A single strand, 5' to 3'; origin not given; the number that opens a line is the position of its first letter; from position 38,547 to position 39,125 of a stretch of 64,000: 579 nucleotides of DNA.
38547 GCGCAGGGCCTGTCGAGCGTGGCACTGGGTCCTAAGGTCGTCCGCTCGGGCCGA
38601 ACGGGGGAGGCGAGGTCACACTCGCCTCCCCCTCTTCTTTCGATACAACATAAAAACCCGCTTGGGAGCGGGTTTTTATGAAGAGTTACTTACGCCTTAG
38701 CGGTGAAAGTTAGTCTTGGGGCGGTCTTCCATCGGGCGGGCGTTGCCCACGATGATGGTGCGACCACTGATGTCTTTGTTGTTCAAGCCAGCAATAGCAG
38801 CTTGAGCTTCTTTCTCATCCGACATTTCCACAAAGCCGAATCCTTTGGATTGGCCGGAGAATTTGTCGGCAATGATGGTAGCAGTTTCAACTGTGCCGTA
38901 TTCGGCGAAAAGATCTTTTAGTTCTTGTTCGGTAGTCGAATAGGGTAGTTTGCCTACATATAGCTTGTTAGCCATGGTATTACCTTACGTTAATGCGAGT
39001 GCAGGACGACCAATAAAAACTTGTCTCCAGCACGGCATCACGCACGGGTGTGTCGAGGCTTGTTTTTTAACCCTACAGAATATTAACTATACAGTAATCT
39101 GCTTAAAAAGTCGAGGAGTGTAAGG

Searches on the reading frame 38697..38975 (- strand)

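Call 3: search_protein_families(library=pfam, proteins=[window:38697-38975:-], max_evalue=0.01)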
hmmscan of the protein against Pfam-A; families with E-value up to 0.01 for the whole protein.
window:38697-38975:- (92 aa): 4 families
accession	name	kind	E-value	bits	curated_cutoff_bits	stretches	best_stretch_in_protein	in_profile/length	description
PF00076.28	RRM_1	-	1.4e-24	86.2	20.7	1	5-74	1-69/70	RNA recognition motif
PF13893.12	RRM_5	-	8.6e-05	22.7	27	1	14-76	39-96/125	RNA recognition motif. (a.k.a. RRM, RBD, or RNP domain)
PF16367.11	RRM_7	-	0.0018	18.7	27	1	3-62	2-67/94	RNA recognition motif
PF16842.11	RRM_occluded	-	0.0019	18.5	30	1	10-82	9-76/79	Occluded RNA-recognition motif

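Call 4: search_protein_families(library=ncbifam, proteins=[window:38697-38975:-], max_evalue=0.01)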
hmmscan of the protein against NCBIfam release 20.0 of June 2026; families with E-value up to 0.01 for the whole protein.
window:38697-38975:- (92 aa): 9 families
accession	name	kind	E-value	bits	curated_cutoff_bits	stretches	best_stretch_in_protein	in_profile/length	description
NF058537.1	Rbp_regulator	equivalog_domain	2.1e-30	104.8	100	1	5-81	2-78/79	RNA-binding regulator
TIGR01622.1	SF-CC1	subfamily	9e-22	77.7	231.65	1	3-84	220-301/500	splicing factor, CC1-like family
TIGR01642.1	U2AF_lg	subfamily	2.6e-16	59.2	310.3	1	2-79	296-373/510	U2 snRNP auxilliary factor, large subunit, splicing factor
TIGR01661.1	ELAV_HUD_SF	subfamily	2.9e-16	60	279.1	1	5-86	6-87/351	ELAV/HuD family splicing factor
TIGR01628.1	PABP-1234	subfamily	3.9e-16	59.3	497.1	1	3-86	286-368/595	polyadenylate binding protein, human types 1, 2, 3, 4 family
TIGR01659.1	sex-lethal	subfamily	2e-11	44.1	486.2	1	4-67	195-258/346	sex-lethal family splicing factor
TIGR01648.1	hnRNP-R-Q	subfamily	3.5e-09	36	317.85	1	4-72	60-128/577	hnRNP-R, Q splicing factor family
TIGR01645.1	half-pint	subfamily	1.1e-07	31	443.95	1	15-79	213-277/607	poly-U binding splicing factor, half-pint family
TIGR01649.1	hnRNP-L_PTB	subfamily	5.2e-05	22.4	287.4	1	15-76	312-368/493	hnRNP-L/PTB/hephaestus splicing factor family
